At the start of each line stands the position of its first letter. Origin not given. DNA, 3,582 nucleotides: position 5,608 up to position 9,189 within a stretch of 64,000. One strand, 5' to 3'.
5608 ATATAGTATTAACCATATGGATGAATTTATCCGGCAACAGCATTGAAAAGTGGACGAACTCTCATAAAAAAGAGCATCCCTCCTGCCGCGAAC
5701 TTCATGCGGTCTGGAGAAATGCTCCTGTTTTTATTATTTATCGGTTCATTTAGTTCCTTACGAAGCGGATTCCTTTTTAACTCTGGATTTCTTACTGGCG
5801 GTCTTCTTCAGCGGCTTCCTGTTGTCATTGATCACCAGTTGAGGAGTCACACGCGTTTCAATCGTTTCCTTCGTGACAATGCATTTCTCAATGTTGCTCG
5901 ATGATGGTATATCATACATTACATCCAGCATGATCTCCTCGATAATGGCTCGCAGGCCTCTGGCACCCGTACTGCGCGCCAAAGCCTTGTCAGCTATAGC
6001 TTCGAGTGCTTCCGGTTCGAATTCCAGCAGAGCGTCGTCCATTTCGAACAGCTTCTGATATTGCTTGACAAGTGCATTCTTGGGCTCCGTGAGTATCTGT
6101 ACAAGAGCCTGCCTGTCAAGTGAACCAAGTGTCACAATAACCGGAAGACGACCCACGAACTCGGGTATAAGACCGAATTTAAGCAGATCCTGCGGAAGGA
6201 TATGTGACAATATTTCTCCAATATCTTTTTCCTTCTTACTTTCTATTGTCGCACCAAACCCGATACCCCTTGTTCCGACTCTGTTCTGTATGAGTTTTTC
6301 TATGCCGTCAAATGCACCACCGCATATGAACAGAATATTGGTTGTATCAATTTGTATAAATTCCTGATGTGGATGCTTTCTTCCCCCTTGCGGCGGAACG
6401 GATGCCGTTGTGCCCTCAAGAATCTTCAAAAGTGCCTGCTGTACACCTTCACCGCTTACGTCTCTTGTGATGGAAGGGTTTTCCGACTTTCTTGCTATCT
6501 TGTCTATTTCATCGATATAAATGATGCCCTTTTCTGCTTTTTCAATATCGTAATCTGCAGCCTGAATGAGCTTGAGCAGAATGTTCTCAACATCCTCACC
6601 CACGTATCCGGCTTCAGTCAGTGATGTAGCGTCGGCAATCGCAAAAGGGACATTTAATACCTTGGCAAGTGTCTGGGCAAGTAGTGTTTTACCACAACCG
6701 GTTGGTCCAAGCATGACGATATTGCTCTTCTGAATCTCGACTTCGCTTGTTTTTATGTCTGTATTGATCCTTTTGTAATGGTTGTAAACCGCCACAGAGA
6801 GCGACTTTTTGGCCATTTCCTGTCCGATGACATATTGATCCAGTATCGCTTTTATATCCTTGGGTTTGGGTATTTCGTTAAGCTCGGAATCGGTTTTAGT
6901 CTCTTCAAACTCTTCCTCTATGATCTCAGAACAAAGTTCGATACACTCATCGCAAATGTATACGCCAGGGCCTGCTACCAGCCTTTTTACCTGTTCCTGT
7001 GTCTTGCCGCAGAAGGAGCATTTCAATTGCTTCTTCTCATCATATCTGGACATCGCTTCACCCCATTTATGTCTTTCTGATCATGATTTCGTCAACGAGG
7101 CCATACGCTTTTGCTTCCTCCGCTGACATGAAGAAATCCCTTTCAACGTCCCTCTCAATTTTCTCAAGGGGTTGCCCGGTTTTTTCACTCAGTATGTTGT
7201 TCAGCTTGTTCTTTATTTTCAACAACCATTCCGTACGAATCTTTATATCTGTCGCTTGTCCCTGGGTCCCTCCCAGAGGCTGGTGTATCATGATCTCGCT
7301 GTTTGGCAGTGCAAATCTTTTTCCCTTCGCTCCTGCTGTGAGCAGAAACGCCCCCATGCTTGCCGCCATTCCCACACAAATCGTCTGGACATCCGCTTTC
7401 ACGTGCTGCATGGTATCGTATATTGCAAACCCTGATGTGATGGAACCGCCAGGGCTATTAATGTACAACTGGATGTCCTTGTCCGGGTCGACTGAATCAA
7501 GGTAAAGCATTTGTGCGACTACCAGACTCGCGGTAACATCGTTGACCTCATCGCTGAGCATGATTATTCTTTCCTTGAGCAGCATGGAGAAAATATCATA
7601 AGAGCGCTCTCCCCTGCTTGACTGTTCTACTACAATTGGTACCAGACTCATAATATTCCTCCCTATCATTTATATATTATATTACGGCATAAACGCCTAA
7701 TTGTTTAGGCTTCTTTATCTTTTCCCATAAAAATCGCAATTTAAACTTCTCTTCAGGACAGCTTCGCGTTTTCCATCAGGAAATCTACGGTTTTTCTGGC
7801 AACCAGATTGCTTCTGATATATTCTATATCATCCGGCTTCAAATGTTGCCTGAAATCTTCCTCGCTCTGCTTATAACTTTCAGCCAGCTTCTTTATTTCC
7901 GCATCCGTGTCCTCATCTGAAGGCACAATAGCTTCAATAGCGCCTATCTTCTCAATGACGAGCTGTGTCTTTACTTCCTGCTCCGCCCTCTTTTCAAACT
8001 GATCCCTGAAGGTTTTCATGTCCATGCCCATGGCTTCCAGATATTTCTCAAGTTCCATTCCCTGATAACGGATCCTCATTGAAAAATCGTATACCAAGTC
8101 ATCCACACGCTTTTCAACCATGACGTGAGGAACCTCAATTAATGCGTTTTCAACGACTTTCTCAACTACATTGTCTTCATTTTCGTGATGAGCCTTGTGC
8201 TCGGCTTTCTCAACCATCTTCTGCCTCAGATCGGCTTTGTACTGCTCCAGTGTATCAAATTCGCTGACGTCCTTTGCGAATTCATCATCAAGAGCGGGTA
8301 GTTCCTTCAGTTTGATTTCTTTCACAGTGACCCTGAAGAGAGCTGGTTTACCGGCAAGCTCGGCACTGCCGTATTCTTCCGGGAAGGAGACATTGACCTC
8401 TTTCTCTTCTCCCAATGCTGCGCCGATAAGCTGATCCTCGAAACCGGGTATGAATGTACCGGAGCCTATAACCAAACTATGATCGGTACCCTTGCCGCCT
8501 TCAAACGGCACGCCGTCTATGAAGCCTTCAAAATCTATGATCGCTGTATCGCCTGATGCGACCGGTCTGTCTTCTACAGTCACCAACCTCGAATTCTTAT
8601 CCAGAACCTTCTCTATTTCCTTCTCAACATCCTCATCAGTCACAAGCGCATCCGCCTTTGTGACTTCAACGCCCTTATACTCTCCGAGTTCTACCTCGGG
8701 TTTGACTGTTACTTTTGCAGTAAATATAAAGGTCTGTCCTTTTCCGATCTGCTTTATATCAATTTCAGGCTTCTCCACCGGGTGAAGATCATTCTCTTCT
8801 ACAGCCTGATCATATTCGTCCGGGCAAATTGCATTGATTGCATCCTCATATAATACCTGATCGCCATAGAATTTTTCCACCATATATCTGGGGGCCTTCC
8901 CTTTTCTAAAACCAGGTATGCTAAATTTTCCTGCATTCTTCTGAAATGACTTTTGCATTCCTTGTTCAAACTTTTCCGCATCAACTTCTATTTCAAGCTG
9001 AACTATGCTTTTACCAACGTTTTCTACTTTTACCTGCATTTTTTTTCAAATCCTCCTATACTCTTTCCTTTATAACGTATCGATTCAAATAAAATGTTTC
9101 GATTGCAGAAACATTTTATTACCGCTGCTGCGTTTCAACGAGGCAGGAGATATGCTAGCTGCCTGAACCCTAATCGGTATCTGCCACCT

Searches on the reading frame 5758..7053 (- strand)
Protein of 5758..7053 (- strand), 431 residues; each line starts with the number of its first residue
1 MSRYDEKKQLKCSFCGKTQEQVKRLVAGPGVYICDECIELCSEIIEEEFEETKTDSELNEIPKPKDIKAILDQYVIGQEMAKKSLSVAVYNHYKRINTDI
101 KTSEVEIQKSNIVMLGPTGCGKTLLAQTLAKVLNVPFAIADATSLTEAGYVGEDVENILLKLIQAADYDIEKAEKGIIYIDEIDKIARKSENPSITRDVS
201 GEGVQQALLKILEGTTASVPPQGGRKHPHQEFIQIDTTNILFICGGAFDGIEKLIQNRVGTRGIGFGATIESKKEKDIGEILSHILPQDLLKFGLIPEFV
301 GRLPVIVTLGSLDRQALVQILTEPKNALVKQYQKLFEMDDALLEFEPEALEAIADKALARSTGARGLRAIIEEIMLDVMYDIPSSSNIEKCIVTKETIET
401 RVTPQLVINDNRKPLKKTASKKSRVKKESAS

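Call 16: search_protein_families(library=ncbifam, proteins=[window:5758-7053:-])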
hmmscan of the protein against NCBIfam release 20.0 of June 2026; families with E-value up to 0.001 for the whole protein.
window:5758-7053:- (431 aa): 25 families
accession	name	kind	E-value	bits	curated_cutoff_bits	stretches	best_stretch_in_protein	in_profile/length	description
NF003745.1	PRK05342.1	equivalog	4.2e-207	688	359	1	6-412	2-413/418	ATP-dependent Clp protease ATP-binding subunit ClpX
TIGR00382.1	clpX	equivalog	2.8e-204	678.8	370.75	1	2-406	2-413/414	ATP-dependent protease ATP-binding subunit ClpX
TIGR00390.1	hslU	equivalog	1.2e-62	212.3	362.45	3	64-166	3-104/441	ATP-dependent protease ATPase subunit HslU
TIGR02639.1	ClpA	equivalog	2.1e-13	49.4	993.15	2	54-146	438-524/734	ATP-dependent Clp protease ATP-binding subunit ClpA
TIGR03346.1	chaperone_ClpB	equivalog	7.5e-10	37.8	1232.1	2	273-377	726-824/853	ATP-dependent chaperone ClpB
NF041006.2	cell_div_CdvC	equivalog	2.2e-09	36.7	650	1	110-187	135-211/370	cell division protein CdvC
TIGR01243.1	CDC48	subfamily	6.6e-09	34.6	802.65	1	111-212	214-306/733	CDC48 family AAA ATPase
TIGR01242.2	TIGR01242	subfamily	1.6e-08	33.9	500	1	111-212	150-242/362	proteasome-activating nucleotidase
NF003069.1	PRK03992.1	subfamily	1.9e-08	33.9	500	1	110-212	166-259/379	proteasome-activating nucleotidase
TIGR00763.1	lon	equivalog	7e-08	31.4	608.05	1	108-245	352-475/795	endopeptidase La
NF008004.0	PRK10733.1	equivalog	9.8e-08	30.4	1008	1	75-190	154-260/644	ATP-dependent zinc metalloprotease FtsH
TIGR03345.1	VI_ClpV1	equivalog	1.1e-07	30.5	884.95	1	271-378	728-830/852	type VI secretion system ATPase TssH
NF047748.1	PrtsmActNtasePan1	equivalog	1e-06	28.1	750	1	104-212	176-276/405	proteasome-activating nucleotidase Pan1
NF042959.1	IteA_antiphage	equivalog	1.4e-06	27.7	510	1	101-192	116-201/367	anti-phage ATPase IteA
NF047747.1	PrtsmActNtasePan2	equivalog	1.6e-06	27.6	700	1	105-212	180-279/397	proteasome-activating nucleotidase Pan2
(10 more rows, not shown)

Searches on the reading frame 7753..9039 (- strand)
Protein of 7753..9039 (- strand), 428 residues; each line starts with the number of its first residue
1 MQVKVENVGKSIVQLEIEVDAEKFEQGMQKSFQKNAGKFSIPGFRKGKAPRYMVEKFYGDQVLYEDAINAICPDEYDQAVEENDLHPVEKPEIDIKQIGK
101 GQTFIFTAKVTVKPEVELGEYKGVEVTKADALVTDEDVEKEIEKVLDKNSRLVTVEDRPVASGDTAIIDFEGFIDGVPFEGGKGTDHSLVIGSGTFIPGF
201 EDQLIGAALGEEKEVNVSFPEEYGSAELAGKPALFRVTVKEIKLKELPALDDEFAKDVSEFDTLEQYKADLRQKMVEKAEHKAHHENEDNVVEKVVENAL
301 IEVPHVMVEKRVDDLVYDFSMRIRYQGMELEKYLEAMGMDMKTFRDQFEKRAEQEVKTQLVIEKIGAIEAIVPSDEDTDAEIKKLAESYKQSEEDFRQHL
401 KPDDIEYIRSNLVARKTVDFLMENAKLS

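Call 16: search_protein_families(library=ncbifam, proteins=[window:7753-9039:-])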
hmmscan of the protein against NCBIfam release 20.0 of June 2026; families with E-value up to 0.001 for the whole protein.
window:7753-9039:- (428 aa): 1 family
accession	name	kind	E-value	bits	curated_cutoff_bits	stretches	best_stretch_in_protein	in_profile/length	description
TIGR00115.1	tig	equivalog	2e-134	448.5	180.2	1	13-421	3-409/410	trigger factor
